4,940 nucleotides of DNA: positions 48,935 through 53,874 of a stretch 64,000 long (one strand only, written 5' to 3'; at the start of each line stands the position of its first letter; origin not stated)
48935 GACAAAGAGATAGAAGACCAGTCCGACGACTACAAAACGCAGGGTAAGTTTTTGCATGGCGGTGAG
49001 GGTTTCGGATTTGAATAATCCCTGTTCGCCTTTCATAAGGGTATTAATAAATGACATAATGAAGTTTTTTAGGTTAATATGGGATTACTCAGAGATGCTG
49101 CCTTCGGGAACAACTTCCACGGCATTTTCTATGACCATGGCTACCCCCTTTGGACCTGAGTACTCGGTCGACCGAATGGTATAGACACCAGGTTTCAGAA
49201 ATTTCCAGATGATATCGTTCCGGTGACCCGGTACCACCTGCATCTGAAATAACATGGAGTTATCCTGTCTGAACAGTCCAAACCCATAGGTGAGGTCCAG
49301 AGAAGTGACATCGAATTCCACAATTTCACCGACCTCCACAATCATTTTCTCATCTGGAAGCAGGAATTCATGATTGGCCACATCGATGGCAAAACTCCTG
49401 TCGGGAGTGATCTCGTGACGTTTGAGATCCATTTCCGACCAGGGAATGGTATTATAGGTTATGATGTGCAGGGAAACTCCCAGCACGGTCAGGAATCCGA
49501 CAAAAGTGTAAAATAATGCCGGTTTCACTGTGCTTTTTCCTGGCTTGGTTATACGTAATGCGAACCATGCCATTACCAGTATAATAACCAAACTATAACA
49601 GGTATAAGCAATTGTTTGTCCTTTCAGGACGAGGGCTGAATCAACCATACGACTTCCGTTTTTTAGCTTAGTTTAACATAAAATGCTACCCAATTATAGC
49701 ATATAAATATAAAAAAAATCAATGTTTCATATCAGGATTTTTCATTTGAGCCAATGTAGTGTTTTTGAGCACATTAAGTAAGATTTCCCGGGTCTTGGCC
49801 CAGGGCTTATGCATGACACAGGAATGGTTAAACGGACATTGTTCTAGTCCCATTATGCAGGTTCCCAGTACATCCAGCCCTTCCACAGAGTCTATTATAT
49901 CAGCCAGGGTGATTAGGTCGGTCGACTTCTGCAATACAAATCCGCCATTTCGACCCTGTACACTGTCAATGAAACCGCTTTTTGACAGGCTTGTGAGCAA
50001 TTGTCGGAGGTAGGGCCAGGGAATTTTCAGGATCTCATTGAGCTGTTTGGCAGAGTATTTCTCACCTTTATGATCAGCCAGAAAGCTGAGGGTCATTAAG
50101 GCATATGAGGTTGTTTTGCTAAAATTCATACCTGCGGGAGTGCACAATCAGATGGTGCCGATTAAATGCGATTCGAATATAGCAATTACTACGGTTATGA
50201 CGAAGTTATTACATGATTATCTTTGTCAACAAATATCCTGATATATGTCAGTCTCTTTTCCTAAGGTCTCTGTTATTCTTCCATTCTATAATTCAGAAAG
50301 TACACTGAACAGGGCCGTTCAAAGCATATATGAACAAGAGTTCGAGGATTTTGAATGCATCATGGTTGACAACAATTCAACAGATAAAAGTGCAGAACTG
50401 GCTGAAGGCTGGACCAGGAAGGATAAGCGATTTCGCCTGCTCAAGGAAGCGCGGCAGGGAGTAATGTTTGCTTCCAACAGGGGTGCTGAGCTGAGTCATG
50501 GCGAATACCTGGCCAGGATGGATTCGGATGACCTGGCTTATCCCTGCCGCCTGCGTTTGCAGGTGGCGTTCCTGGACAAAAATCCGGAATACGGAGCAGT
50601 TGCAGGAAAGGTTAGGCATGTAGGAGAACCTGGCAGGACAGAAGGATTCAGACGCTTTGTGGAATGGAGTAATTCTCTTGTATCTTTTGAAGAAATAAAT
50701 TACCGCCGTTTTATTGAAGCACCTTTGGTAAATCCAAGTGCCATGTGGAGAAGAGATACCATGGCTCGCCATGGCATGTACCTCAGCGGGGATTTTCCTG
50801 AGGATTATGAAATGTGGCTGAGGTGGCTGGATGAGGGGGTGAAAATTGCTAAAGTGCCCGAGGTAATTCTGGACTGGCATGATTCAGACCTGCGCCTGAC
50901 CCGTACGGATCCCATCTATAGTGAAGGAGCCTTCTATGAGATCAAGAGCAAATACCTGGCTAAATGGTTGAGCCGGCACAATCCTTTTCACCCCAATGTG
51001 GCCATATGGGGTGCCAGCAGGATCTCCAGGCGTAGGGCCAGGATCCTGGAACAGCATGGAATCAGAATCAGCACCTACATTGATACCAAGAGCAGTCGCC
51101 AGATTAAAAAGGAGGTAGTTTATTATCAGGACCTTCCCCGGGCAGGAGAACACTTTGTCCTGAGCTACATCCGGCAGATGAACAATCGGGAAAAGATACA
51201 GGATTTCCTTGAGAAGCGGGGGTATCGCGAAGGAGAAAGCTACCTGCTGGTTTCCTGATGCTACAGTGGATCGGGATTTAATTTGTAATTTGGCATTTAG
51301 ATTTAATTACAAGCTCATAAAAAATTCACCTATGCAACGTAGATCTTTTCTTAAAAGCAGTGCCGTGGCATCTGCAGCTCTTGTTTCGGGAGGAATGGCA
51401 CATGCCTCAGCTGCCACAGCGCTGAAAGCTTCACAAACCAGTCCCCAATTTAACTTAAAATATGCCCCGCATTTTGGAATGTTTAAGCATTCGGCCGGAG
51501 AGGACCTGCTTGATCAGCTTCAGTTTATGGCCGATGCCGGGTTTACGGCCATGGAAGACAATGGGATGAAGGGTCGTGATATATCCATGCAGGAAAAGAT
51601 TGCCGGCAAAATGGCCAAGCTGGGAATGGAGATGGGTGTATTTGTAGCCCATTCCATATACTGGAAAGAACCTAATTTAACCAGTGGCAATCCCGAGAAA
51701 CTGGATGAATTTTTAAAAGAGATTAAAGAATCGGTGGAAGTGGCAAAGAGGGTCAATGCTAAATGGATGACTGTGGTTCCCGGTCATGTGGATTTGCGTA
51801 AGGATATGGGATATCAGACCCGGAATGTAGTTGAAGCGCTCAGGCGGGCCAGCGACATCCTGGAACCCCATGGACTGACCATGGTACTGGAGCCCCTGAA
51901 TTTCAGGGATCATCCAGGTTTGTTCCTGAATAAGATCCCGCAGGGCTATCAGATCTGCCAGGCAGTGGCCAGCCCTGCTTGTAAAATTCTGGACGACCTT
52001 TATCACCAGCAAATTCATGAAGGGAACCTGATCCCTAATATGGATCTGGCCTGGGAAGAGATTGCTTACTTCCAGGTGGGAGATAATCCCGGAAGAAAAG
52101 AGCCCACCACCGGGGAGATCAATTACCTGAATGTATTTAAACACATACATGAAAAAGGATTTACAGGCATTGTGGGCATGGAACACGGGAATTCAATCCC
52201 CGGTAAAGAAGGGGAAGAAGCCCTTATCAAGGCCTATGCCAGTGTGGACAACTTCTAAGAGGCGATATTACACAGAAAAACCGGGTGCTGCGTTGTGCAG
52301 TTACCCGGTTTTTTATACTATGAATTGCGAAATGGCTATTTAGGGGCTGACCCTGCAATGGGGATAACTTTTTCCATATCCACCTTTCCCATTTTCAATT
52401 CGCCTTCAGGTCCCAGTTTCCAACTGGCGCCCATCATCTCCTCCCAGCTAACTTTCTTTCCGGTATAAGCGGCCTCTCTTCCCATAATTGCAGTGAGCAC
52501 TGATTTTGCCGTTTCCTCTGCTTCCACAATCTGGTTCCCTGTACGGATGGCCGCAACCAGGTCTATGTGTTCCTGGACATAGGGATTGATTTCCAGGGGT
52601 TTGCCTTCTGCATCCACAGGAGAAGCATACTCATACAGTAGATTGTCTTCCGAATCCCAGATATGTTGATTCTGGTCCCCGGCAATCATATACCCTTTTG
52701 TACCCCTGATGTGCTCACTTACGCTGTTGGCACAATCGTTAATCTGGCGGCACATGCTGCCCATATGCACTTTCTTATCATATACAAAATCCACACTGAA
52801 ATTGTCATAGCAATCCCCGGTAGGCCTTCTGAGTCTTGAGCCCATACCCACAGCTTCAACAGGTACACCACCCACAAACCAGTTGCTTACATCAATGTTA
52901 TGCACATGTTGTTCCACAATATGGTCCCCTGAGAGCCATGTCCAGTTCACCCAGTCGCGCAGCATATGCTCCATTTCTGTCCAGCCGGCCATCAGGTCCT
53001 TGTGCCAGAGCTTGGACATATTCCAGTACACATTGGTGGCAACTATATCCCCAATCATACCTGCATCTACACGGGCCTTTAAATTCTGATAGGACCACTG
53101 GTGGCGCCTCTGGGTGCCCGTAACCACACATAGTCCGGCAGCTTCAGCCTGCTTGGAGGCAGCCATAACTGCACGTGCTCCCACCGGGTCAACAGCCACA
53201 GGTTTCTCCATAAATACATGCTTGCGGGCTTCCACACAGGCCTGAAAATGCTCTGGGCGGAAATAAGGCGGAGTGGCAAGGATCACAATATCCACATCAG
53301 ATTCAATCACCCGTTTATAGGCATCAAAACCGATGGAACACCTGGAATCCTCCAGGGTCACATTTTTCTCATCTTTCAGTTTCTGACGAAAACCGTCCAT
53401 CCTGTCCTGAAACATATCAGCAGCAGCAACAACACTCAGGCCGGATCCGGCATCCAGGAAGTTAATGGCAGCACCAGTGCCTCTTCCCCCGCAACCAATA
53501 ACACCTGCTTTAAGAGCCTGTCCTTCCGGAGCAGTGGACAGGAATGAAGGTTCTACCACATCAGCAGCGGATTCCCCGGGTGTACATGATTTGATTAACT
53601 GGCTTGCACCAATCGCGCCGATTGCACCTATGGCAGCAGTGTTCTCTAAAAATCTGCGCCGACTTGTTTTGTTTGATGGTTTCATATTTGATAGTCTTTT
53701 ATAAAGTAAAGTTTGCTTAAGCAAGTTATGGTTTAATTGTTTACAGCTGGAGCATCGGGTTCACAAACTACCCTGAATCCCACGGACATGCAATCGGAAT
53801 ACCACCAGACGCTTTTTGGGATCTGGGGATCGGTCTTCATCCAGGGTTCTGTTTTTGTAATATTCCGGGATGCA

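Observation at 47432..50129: Rrf2-linked atypical heme-copper oxidase: metal-ligand His replaced by Asp, cross-link Tyr lost, CuA-less partner (candidate novel-type NO reductase)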

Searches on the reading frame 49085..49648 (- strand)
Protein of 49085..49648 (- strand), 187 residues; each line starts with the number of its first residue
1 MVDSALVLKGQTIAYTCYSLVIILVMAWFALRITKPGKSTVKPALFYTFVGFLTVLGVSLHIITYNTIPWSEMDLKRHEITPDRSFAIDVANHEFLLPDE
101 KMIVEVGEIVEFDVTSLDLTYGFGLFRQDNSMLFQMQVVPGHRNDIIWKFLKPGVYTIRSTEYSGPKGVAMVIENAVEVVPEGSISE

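Call 3: search_protein_families(library=pfam, proteins=[window:49085-49648:-], max_evalue=0.01)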
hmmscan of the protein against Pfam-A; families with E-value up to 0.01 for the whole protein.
window:49085-49648:- (187 aa): 0 families

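Call 4: search_protein_families(library=ncbifam, proteins=[window:49085-49648:-], max_evalue=0.01)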
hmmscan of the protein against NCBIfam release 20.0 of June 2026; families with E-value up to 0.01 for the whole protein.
window:49085-49648:- (187 aa): 3 families
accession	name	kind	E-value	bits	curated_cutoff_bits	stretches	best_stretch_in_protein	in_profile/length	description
TIGR02866.1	CoxB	equivalog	3.8e-07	29.9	147.7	1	18-174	20-188/202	cytochrome c oxidase subunit II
TIGR04246.1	nitrous_NosZ_Gp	equivalog_domain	0.00076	17.9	625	1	98-164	498-563/578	Sec-dependent nitrous-oxide reductase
NF050117.1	aa3_CtaC_Actin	exception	0.006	15.8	250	1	102-180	161-233/244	aa3-type cytochrome oxidase subunit II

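Call 73: search_solved_structures(query=A4, max_evalue=0.01, show_alignments=4)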
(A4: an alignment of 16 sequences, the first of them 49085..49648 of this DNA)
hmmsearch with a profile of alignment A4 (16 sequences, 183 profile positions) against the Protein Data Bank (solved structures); distinct sequences matched with E-value up to 0.01: 11.
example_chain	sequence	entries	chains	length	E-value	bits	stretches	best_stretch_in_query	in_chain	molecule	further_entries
6pty_A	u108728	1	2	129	8.2e-07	32.1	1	83-177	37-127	Cytochrome c oxidase subunit 2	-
6ptt_A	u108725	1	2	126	1.8e-06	31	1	83-177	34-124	Cytochrome c oxidase subunit 2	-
2lln_A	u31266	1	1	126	2.7e-05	27.1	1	84-176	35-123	Cytochrome c oxidase subunit 2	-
2cua_A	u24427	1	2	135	3.3e-05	26.8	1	84-176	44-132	PROTEIN (CUA)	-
2fwl_B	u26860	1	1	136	3.4e-05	26.8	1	84-176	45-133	Cytochrome c oxidase subunit II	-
3eh3_B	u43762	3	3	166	4.2e-05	26.5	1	84-176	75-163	Cytochrome c oxidase subunit 2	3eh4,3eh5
3s33_B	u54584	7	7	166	4.2e-05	26.5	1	84-176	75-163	Cytochrome c oxidase subunit 2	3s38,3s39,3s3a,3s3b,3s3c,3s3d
2qpe_B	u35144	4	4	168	4.3e-05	26.5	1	84-176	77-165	Cytochrome c oxidase subunit 2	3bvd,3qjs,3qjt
1ehk_B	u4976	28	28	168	4.3e-05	26.5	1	84-176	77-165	BA3-TYPE CYTOCHROME-C OXIDASE | Cytochrome c oxidase polypeptide II | Cytochrome c oxidase subunit 2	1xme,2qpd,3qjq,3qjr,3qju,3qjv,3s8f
7deg_B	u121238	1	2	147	0.00085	22.2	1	81-174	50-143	Cytochrome oxidase subunit II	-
5u7n_A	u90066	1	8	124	0.0028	20.5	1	84-161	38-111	Cytochrome c oxidase subunit 2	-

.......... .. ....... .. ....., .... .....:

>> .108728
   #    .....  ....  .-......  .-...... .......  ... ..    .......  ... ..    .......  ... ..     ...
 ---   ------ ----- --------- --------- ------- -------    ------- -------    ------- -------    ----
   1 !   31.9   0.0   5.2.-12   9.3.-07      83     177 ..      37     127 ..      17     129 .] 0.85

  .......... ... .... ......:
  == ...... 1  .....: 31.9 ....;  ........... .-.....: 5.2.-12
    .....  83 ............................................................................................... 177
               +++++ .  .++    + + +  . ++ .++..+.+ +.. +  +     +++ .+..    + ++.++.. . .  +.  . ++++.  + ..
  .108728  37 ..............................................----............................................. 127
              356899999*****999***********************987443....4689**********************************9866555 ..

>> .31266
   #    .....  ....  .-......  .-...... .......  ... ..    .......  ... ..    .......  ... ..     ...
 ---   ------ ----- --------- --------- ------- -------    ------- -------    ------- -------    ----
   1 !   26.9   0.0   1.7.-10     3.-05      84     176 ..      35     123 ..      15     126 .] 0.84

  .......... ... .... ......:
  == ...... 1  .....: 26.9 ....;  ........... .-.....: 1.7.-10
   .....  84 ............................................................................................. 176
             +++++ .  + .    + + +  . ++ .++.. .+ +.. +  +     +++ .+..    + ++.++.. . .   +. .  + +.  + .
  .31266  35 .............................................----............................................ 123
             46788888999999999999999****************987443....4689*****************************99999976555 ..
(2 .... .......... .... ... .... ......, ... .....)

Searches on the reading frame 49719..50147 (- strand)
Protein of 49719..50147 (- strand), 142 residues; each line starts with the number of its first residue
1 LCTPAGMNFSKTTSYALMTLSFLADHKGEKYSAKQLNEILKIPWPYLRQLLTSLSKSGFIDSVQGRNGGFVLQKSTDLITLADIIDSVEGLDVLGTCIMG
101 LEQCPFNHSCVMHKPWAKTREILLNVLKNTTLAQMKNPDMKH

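Call 3: search_protein_families(library=pfam, proteins=[window:49719-50147:-], max_evalue=0.01)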
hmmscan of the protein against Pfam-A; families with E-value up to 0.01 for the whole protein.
window:49719-50147:- (142 aa): 1 family
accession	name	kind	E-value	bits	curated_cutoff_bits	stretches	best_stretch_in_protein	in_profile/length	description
PF02082.26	Rrf2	-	1.4e-30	106.6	30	1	10-136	2-130/132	Iron-dependent Transcriptional regulator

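Call 4: search_protein_families(library=ncbifam, proteins=[window:49719-50147:-], max_evalue=0.01)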
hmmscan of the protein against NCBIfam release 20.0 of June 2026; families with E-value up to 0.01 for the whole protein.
window:49719-50147:- (142 aa): 8 families
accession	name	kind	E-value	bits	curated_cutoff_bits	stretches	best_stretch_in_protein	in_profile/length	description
TIGR00738.1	rrf2_super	superfamily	1.6e-30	105.7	73.3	1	7-135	1-130/132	Rrf2 family transcriptional regulator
TIGR02944.1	suf_reg_Xantho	equivalog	1.1e-22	80.8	110.65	1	9-135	4-130/130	SUF system Fe-S cluster assembly regulator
TIGR02010.1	IscR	equivalog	9.4e-17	61.1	207.55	1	12-136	6-130/135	Fe-S cluster assembly transcriptional regulator IscR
NF008886.0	PRK11920.1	equivalog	6.6e-16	58.3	193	1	7-136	1-133/153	iron-responsive transcriptional regulator RirA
NF008240.0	PRK11014.1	equivalog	2.7e-14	53.4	182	1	8-136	2-128/141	nitric oxide-sensing transcriptional repressor NsrR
NF047409.1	Cys_reg_CymR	equivalog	3.6e-14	53.1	195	1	7-137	1-125/139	cysteine metabolism transcriptional regulator CymR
NF008110.0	PRK10857.1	equivalog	2e-12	47.2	275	1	35-137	30-131/164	Fe-S cluster assembly transcriptional regulator IscR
NF041852.1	trans_reg_HypR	equivalog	1.2e-10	41.6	180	1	16-86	8-78/139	redox-sensitive transcriptional regulator HypR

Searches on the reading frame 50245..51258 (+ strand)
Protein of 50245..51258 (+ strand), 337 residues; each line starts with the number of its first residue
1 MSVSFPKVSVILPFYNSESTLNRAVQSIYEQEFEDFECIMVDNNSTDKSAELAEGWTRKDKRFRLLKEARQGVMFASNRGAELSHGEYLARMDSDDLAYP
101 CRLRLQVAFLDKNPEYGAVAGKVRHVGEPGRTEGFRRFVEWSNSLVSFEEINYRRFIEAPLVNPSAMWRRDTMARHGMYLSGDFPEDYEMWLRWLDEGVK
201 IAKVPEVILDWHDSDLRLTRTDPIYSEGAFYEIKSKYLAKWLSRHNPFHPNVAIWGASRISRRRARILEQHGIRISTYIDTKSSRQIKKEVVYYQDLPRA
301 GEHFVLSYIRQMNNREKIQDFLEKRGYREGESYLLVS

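Call 3: search_protein_families(library=pfam, proteins=[window:50245-51258:+], max_evalue=0.01)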
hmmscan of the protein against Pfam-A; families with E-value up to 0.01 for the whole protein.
window:50245-51258:+ (337 aa): 4 families
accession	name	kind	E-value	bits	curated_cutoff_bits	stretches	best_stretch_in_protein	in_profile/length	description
PF00535.33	Glycos_transf_2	-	1.2e-28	100.5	23.3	1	9-171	1-161/168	Glycosyl transferase family 2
PF13641.12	Glyco_tranf_2_3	-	7.7e-10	39.6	27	1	6-208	1-208/230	Glycosyltransferase like family 2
PF10111.15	Glyco_tranf_2_2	-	1.4e-07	31.7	27.3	1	9-108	1-104/276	Glycosyltransferase like family 2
PF13632.12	Glyco_trans_2_3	-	0.00084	19.6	27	1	92-207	5-119/198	Glycosyl transferase family group 2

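Call 4: search_protein_families(library=ncbifam, proteins=[window:50245-51258:+], max_evalue=0.01)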
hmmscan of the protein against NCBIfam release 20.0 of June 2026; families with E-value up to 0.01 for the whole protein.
window:50245-51258:+ (337 aa): 22 families
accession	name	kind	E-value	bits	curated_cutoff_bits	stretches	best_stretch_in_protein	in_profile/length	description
NF053739.1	GlytfEpsEBac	equivalog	1.2e-26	93.3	450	1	6-207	1-198/265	glycosyltransferase EpsE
NF007482.0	PRK10073.1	equivalog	2.6e-23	82.6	423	1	2-101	2-101/334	glycosyltransferase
NF047683.1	TeichurnBiosyTuaG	equivalog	4e-20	72.5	400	1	3-113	3-114/252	teichuronic acid biosynthesis protein TuaG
TIGR03937.1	PgaC_IcaA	equivalog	1.6e-18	66.9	422.3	1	4-124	43-164/407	poly-beta-1,6-N-acetyl-D-glucosamine synthase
NF038302.1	EPS_HpsE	equivalog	1.5e-15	56.9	300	1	8-137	3-138/307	hormogonium polysaccharide biosynthesis glycosyltransferase HpsE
NF050050.1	ProtGlycPglI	equivalog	3.7e-15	56.1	500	1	5-99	1-97/306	GalNAc(5)-diNAcBac-PP-undecaprenol beta-1,3-glucosyltransferase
TIGR03111.1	glyc2_xrt_Gpos1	hypoth_equivalog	1e-12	47.6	363.95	1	4-123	47-169/439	TIGR03111 family XrtG-associated glycosyltransferase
NF041875.1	EPS_EpsD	equivalog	1.8e-10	40.8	370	1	8-111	1-105/325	exopolysaccharide biosynthesis glycosyltransferase EpsD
TIGR03965.1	mycofact_glyco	equivalog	1.9e-10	40.2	280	1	5-133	73-202/467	mycofactocin biosynthesis glycosyltransferase MftF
NF038299.1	EPS_HpsN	equivalog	1.8e-09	37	425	1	6-123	1-119/317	hormogonium polysaccharide biosynthesis glycosyltransferase HpsN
NF041394.1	GtaseAglG_Halo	equivalog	3.3e-09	36.4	440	1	7-124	2-120/304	glucosyl-dolichyl phosphate glucuronosyltransferase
NF007453.0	PRK10018.1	equivalog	2.5e-08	33.9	382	1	5-109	5-110/280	colanic acid biosynthesis glycosyltransferase WcaA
TIGR04017.1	WcaA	equivalog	5.7e-08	32.7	495.75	1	5-109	4-109/279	colanic acid biosynthesis glycosyltransferase WcaA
NF047588.1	GlcsyltransPgfSStrep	equivalog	6.5e-08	32.1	500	1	7-146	2-145/308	glycosyltransferase PgfS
TIGR04283.1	glyco_like_mftF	equivalog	1.2e-07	31.5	182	1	8-96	1-83/221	TIGR04283 family arsenosugar biosynthesis glycosyltransferase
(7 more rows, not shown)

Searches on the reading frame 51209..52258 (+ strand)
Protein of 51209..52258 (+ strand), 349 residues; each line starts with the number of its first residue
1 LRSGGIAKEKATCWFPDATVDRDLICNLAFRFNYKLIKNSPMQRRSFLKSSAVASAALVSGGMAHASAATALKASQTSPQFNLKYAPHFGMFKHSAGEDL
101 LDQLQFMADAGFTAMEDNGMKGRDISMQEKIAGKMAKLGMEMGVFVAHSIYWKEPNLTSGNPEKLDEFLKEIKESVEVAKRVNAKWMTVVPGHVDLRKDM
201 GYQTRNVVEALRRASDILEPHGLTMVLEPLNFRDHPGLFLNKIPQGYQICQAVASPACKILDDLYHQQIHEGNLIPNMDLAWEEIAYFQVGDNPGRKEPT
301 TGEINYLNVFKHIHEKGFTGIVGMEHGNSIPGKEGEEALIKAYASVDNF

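Call 67: search_protein_families(library=pfam, proteins=[window:51209-52258:+], max_evalue=0.001)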
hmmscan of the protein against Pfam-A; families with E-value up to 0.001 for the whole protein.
window:51209-52258:+ (349 aa): 2 families
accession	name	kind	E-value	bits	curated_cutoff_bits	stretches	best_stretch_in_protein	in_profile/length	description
PF01261.30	AP_endonuc_2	-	1.3e-30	107.4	31.1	1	105-333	2-236/249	Xylose isomerase-like TIM barrel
PF10518.14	TAT_signal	-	0.00012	22.3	22.7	1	42-58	2-18/21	TAT (twin-arginine translocation) pathway signal sequence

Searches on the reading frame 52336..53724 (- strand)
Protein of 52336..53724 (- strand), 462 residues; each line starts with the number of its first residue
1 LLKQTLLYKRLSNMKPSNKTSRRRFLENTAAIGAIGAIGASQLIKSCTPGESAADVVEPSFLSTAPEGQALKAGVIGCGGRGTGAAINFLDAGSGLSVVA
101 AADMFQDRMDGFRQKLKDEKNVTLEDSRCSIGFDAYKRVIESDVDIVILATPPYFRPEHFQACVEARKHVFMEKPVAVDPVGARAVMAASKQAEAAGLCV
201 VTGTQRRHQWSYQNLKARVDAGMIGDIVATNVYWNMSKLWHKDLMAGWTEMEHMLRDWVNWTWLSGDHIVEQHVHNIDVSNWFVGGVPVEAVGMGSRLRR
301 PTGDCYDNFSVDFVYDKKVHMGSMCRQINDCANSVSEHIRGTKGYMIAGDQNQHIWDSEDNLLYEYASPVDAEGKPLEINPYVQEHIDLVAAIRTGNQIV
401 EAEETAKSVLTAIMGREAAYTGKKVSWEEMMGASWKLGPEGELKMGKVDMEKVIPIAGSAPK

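Call 67: search_protein_families(library=pfam, proteins=[window:52336-53724:-], max_evalue=0.001)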
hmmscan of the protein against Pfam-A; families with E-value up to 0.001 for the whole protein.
window:52336-53724:- (462 aa): 3 families
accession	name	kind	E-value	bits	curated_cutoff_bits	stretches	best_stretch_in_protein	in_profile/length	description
PF01408.29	GFO_IDH_MocA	-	4e-13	50.6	24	1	72-194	2-113/120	Oxidoreductase family, NAD-binding Rossmann fold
PF22725.1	GFO_IDH_MocA_C3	-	1.3e-09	38.5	27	1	212-345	1-122/124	GFO/IDH/MocA C-terminal domain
PF02894.22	GFO_IDH_MocA_C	-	1.3e-06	28.8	22.9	1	216-425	1-216/218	Oxidoreductase family, C-terminal alpha/beta domain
